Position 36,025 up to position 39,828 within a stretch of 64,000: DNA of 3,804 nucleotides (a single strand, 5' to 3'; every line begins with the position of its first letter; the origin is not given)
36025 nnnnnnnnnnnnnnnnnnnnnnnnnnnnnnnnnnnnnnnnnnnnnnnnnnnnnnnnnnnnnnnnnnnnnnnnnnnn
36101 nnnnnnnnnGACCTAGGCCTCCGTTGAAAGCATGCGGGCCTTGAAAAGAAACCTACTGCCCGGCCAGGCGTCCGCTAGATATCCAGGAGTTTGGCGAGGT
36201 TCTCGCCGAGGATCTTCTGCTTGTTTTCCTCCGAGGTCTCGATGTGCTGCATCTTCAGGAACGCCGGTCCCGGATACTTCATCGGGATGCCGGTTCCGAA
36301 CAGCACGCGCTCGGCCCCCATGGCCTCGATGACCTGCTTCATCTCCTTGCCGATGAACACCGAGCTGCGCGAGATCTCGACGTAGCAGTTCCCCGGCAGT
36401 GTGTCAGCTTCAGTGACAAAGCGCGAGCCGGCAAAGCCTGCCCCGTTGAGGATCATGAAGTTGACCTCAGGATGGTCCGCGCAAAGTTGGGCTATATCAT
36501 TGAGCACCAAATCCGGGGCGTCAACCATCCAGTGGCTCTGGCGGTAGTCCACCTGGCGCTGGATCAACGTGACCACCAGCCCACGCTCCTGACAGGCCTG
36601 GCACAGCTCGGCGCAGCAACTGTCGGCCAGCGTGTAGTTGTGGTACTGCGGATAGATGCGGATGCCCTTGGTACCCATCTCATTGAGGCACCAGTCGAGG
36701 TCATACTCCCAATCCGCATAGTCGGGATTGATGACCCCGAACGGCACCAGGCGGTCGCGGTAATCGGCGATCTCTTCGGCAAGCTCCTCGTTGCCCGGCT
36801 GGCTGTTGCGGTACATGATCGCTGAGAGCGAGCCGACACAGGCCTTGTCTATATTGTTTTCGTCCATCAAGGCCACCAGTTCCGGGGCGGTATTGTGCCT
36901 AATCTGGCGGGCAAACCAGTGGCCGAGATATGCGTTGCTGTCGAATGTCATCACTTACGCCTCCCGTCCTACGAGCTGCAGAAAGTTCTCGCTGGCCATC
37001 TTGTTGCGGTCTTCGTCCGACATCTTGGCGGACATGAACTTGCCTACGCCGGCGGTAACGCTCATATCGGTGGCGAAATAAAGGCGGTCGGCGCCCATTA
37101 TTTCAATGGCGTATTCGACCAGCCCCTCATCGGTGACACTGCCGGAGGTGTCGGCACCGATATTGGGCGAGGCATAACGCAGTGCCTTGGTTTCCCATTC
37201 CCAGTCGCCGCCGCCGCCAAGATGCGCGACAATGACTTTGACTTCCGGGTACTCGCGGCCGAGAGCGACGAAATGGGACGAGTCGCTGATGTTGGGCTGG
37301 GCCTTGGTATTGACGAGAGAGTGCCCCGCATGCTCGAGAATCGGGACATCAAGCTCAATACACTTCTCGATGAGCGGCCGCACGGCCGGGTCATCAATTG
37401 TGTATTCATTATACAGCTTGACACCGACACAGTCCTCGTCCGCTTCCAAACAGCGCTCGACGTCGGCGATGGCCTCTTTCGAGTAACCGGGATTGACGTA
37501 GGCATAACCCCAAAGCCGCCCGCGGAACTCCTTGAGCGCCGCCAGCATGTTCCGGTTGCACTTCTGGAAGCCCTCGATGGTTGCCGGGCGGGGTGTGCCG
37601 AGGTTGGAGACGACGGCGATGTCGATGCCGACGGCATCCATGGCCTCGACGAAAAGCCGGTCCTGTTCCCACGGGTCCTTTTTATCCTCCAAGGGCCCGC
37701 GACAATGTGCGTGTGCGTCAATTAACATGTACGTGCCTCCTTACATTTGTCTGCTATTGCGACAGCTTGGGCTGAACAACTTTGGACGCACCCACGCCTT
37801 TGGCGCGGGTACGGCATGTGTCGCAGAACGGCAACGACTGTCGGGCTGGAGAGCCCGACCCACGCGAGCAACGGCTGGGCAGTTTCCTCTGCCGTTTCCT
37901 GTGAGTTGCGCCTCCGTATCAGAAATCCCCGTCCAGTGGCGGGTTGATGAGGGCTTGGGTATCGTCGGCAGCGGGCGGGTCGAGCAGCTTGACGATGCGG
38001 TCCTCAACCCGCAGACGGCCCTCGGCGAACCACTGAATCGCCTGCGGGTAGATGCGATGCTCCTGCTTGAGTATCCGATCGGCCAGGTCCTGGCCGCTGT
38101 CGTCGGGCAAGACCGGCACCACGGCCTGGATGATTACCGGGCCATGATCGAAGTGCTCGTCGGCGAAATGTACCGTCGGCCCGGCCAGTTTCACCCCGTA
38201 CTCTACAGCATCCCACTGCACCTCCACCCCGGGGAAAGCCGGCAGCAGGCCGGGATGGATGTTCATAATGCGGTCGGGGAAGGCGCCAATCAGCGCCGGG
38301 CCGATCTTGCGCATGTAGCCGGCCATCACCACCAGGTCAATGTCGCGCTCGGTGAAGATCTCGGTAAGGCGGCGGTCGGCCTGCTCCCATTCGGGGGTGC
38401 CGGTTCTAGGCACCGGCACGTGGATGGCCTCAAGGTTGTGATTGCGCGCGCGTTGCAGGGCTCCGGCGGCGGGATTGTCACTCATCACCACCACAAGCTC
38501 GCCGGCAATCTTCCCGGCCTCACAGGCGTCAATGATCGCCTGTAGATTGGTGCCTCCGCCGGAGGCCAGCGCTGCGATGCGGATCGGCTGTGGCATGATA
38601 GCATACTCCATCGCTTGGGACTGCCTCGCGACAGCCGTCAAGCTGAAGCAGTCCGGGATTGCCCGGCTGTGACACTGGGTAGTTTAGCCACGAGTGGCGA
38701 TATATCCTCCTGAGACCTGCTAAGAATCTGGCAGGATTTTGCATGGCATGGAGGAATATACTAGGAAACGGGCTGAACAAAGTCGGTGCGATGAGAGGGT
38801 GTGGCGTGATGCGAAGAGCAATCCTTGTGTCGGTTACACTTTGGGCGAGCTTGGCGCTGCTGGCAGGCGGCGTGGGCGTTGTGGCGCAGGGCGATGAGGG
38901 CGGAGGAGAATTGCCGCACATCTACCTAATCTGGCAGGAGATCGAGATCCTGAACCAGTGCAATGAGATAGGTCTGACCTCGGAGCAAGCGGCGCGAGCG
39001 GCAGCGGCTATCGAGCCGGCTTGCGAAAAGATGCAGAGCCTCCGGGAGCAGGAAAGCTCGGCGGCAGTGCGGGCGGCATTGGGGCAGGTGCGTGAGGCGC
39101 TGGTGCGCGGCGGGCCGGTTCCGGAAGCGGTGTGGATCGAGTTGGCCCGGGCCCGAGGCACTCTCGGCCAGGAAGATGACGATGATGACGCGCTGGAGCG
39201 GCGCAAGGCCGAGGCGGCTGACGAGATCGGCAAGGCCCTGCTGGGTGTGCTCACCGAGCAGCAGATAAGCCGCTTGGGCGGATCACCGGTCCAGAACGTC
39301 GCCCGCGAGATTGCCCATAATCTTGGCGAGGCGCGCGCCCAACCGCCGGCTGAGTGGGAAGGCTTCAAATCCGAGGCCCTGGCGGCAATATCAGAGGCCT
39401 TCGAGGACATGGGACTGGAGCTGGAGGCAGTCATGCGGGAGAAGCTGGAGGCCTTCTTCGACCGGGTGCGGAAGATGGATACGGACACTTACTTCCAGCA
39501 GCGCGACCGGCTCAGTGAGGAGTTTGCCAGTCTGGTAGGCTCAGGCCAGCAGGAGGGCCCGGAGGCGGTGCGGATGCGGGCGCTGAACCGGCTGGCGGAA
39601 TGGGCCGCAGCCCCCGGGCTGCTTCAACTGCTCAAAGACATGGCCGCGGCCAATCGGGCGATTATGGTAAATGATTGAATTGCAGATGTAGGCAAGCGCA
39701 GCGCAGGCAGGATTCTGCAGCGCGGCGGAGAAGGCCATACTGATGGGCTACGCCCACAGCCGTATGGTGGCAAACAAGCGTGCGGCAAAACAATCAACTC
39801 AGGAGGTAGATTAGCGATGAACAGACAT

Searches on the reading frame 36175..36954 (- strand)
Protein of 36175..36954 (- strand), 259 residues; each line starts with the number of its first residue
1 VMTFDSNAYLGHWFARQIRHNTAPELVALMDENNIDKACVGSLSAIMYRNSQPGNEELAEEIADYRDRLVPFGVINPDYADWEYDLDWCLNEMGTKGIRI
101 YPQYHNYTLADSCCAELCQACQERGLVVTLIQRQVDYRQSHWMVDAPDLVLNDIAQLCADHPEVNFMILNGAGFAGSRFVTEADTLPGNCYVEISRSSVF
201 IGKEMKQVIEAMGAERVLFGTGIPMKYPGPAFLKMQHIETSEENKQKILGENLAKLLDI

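Call 3: search_protein_families(library=pfam, proteins=[window:36175-36954:-], max_evalue=1)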
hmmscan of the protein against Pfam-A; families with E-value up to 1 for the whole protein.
window:36175-36954:- (259 aa): 2 families
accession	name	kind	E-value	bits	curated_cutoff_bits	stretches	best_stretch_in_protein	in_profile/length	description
PF04909.20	Amidohydro_2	-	5.5e-15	56.3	26.4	1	55-258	66-288/289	Amidohydrolase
PF12746.13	GNAT_acetyltran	-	0.11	12.5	26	1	101-128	189-216/243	GNAT acetyltransferase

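Call 4: search_protein_families(library=ncbifam, proteins=[window:36175-36954:-], max_evalue=1)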
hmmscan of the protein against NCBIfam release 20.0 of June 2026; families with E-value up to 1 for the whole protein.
window:36175-36954:- (259 aa): 1 family
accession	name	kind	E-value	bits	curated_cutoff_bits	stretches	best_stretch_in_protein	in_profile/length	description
TIGR04274.1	hypoxanDNAglyco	equivalog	0.12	12.5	80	1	147-191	85-128/150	DNA-deoxyinosine glycosylase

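Call 19: find_homologous_proteins(query=window:36175-36954:-, max_evalue=0.00001)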
Query window:36175-36954:- (259 aa): 49 proteins with E <= 0.00001 among 855 candidates.
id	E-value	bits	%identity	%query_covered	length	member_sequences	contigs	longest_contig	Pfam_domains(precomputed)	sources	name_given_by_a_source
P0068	1.1e-175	600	100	100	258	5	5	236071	PF04909.21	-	-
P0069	2.4e-144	498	81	100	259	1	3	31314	PF04909.21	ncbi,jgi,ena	-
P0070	2.2e-142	491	81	100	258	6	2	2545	PF04909.21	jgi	jgi:uncharacterized protein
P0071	7.5e-138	476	78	100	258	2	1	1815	PF04909.21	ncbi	-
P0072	2.0e-135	468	78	100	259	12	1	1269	PF04909.21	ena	-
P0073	2.4e-135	468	76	100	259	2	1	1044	PF04909.21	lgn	-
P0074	3.1e-134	464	75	100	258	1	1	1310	PF04909.21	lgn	-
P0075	9.0e-133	460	76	100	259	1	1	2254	PF04909.21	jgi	jgi:predicted TIM-barrel fold metal-dependent hydrolase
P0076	7.2e-118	411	70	99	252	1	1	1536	PF04909.21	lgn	-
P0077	2.6e-115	402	69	100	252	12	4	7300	PF04909.21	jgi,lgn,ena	jgi:predicted TIM-barrel fold metal-dependent hydrolase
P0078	6.4e-111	388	64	100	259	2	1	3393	PF04909.21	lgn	-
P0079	3.7e-102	359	60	99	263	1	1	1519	PF04909.21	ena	-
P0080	5.5e-102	359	60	99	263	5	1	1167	PF04909.21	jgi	jgi:predicted TIM-barrel fold metal-dependent hydrolase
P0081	6.9e-102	358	59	99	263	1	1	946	PF04909.21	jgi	jgi:predicted TIM-barrel fold metal-dependent hydrolase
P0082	4.6e-101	356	59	95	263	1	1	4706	PF04909.21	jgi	jgi:hypothetical protein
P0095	1.6e-76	275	50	100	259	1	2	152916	PF04909.21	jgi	jgi:predicted TIM-barrel fold metal-dependent hydrolase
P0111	9.6e-40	155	34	99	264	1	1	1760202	PF04909.21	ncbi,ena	-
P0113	5.7e-37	146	32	100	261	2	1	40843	-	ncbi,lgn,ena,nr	ncbi:MAG TPA: hypothetical protein VK957_18570 [Lunatimonas sp.]|nr:hypothetical protein [Lunatimona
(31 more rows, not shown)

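Call 21: find_encoding_contigs(protein=P0095, flank=6000, max_places=1)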
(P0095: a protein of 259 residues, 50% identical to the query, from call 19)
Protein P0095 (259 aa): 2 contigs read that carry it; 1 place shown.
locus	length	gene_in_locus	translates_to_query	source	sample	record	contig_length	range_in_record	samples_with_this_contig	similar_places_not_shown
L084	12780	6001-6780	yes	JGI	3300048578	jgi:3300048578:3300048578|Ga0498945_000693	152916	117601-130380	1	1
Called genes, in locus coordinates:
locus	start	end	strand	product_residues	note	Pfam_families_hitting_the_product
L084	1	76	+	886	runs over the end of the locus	-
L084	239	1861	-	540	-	PF07690:MFS_1, PF00854:PTR2 (faint), PF07690:MFS_1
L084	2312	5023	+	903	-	PF07940:Hepar_II_III_C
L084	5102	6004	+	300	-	PF04909:Amidohydro_2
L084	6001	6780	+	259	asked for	PF04909:Amidohydro_2 (weak)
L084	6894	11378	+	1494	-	-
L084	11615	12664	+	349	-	PF06439:3keto-disac_hyd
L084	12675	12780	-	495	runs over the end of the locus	PF00072:Response_reg, PF00158:Sigma54_activat, PF14532:Sigma54_activ_2, PF00004:AAA (weak), PF07728:AAA_5 (weak), PF25601:AAA_lid_14, PF02954:HTH_8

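Call 22: find_encoding_contigs(protein=P0111, flank=6000, max_places=1)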
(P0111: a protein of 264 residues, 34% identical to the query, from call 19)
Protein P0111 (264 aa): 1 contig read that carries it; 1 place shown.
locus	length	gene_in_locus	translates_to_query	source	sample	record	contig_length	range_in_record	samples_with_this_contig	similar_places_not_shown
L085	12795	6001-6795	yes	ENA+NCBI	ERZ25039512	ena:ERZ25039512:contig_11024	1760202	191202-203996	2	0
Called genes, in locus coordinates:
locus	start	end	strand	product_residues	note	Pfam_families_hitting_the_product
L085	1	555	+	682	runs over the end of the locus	PF02321:OEP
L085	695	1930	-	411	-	PF12704:MacB_PCD, PF02687:FtsX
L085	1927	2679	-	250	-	PF00005:ABC_tran, PF13304:AAA_21 (faint)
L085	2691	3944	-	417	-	PF25917:BSH_RND, PF25876:HH_MFP_RND, PF25944:Beta-barrel_RND (weak), PF25954:Beta-barrel_RND_2, PF25990:Beta-barrel_YknX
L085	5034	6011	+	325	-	PF04909:Amidohydro_2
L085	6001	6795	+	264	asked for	PF04909:Amidohydro_2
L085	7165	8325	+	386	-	PF05378:Hydant_A_N, PF01968:Hydantoinase_A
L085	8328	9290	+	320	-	PF01968:Hydantoinase_A, PF19278:Hydant_A_C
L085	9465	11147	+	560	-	PF02538:Hydantoinase_B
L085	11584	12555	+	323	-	PF01112:Asparaginase_2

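Call 23: find_encoding_contigs(protein=P0113, flank=6000, max_places=1)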
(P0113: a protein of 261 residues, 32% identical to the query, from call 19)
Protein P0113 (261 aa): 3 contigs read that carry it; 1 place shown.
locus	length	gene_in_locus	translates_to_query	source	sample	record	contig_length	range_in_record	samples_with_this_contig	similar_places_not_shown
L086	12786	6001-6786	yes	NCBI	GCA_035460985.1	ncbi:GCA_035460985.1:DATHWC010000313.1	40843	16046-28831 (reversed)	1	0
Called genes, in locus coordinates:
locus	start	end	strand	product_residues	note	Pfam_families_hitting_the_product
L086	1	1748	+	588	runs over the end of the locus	PF14322:SusD-like_3, PF07980:SusD_RagB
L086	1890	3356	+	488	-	PF04734:Ceramidase_alk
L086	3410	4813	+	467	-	PF04734:Ceramidase_alk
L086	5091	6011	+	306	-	PF04909:Amidohydro_2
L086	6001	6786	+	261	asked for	-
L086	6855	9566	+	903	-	-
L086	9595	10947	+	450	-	PF01041:DegT_DnrJ_EryC1, PF01053:Cys_Met_Meta_PP (weak)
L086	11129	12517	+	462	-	PF04734:Ceramidase_alk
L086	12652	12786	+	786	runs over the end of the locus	PF01738:DLH (faint), PF22244:GCE_fung (faint), PF12715:Abhydrolase_7 (faint), PF00326:Peptidase_S9 (weak)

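Call 37: search_solved_structures(query=A4, max_evalue=0.01)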
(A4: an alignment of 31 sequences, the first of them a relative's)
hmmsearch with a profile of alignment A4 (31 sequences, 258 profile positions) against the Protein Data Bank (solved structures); distinct sequences matched with E-value up to 0.01: 29.
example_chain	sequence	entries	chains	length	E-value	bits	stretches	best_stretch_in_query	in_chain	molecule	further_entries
4qs5_A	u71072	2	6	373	9.7e-11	44.7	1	26-102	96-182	Ligw2 Decarboxylase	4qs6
4inf_A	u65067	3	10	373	1.5e-10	44.1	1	26-102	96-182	METAL-DEPENDENT HYDROLASE | 5-Carboxyvanillate Decarboxylase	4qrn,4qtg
3nur_A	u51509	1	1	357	3.4e-10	42.9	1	50-130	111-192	Amidohydrolase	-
3s4t_A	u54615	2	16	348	6.5e-10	42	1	186-257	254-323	Amidohydrolase 2 | Gamma-resorcylate decarboxylase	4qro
3cjp_A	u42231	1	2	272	4.7e-08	35.9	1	150-257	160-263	Predicted amidohydrolase, dihydroorotase family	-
2dvt_A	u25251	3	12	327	1.4e-07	34.3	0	192-257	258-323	Thermophilic reversible gamma-resorcylate decarboxylase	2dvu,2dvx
4igm_A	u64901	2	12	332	2.1e-07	33.8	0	185-257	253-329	2-amino-3-carboxymuconate-6-semialdehyde decarboxylase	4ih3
4ofc_A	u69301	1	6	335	2.2e-07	33.7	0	185-257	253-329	2-amino-3-carboxymuconate-6-semialdehyde decarboxylase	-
2wm1_A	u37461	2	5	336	2.2e-07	33.7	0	185-257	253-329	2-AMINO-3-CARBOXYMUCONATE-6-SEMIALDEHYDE DECARBOXYLASE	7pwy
4ign_A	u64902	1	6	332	2.4e-07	33.6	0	185-257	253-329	2-amino-3-carboxymuconate-6-semialdehyde decarboxylase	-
3irs_A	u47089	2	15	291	4.7e-07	32.6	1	23-257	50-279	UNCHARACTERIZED PROTEIN BB4693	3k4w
3ij6_A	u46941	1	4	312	1.5e-06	31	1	50-257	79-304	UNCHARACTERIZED METAL-DEPENDENT HYDROLASE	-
7wmb_A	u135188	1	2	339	6.5e-06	28.9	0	186-257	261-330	Amidohydrolase 2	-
7wkm_A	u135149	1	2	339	6.5e-06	28.9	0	186-257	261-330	Amidohydrolase 2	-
7wjr_A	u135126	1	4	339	6.5e-06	28.9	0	186-257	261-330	2,3-dihydroxybenzoate decarboxylase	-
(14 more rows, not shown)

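Call 41: find_related_loci(query=A4, collection=metagenome_contigs, flank=6000)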
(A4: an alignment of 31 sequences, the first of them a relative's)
Query A4 (258 aa) in metagenome_contigs; peptide patterns used: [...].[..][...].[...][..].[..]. (x = any residue, [..] = any of these).
418 stretches matched a pattern; 374 encode a relative of the query (tblastn E <= 1e-3); the best 80 are kept; 80 distinct loci.
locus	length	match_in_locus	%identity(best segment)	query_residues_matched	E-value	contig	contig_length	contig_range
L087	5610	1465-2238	81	1-258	8e-151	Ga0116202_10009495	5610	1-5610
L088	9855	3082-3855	81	1-258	4e-147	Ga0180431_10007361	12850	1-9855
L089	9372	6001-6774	81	1-258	4e-147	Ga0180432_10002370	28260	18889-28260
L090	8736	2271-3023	79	1-251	3e-141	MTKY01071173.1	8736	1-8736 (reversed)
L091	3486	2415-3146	79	1-244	9e-143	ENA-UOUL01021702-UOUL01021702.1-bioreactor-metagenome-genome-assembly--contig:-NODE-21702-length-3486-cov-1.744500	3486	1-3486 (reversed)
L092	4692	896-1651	69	1-258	5e-122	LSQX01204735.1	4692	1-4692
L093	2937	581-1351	53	1-257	2e-98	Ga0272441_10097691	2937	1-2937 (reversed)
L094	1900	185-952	52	1-256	4e-99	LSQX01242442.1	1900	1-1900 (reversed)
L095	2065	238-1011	52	1-258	9e-97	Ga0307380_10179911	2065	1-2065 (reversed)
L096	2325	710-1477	51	1-256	2e-95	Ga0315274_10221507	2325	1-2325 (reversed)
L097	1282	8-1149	50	1-258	1e-98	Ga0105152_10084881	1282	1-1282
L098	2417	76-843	52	1-256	1e-94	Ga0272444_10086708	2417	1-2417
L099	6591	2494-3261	50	1-256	3e-91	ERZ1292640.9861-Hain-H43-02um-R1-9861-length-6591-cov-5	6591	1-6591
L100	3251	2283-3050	51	1-256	3e-92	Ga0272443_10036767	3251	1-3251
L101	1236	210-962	52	1-251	1e-96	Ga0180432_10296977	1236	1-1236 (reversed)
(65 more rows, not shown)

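Call 63: search_protein_families(library=pfam, proteins=[L084:6894-11378:+, L086:6855-9566:+], max_evalue=0.001)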
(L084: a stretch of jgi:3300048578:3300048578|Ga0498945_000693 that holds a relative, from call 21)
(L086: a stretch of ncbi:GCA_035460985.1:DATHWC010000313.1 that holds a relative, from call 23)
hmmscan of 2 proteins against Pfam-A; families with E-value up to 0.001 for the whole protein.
L084:6894-11378:+ (1494 aa): 1 family
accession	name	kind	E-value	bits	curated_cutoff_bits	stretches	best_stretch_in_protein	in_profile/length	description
PF06439.18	3keto-disac_hyd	-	5.5e-05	23.7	26.8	1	205-370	10-184/187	3-keto-disaccharide hydrolase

L086:6855-9566:+ (903 aa): 1 family
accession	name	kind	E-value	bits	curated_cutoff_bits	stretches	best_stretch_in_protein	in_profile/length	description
PF07940.18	Hepar_II_III_C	-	0.00019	21.4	24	0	591-720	26-169/237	Heparinase II/III-like, C-terminal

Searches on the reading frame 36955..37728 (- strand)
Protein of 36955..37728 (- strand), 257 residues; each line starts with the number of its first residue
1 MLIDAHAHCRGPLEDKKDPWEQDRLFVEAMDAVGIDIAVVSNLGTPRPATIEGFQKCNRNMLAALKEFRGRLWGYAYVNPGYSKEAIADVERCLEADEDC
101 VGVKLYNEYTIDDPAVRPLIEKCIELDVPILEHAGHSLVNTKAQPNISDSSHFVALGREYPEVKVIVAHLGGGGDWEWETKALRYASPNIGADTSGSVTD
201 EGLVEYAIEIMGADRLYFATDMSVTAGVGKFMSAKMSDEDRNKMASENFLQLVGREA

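Call 3: search_protein_families(library=pfam, proteins=[window:36955-37728:-], max_evalue=1)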
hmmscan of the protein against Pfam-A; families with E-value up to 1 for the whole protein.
window:36955-37728:- (257 aa): 2 families
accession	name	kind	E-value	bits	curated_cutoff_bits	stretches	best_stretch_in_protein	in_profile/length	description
PF04909.20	Amidohydro_2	-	7.3e-18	65.8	26.4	1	3-227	1-252/289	Amidohydrolase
PF13181.12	TPR_8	-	0.014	15.9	25.7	1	74-99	8-33/34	Tetratricopeptide repeat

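Call 4: search_protein_families(library=ncbifam, proteins=[window:36955-37728:-], max_evalue=1)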
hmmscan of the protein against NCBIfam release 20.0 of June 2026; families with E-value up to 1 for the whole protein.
window:36955-37728:- (257 aa): 2 families
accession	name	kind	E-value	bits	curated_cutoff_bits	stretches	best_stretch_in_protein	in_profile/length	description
NF000486.1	AAC_6p_Ip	exception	0.017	15.1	390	1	81-128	15-61/173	aminoglycoside 6'-N-acetyltransferase AAC(6')-Ip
NF002834.0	PRK03011.1-5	subfamily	0.14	11.2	222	1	155-173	169-187/357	butyrate kinase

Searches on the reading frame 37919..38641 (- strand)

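Call 63: search_protein_families(library=pfam, proteins=[window:37919-38641:-], max_evalue=0.001)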
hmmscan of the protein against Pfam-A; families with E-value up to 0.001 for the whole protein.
window:37919-38641:- (240 aa): 1 family
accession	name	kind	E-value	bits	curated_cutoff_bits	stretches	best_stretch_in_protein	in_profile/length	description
PF00551.24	Formyl_trans_N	-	2.6e-45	154.8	26.1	1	21-202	2-181/181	Formyl transferase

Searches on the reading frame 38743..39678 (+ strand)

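Call 63: search_protein_families(library=pfam, proteins=[window:38743-39678:+], max_evalue=0.001)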
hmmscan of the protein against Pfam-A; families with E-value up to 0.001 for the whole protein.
window:38743-39678:+ (311 aa): 1 family
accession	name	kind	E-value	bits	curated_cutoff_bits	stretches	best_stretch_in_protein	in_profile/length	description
PF23731.1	ARM_ECM29_C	-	0.00066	20.4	27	0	208-290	115-202/241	ECM29, C-terminal ARM-like repeats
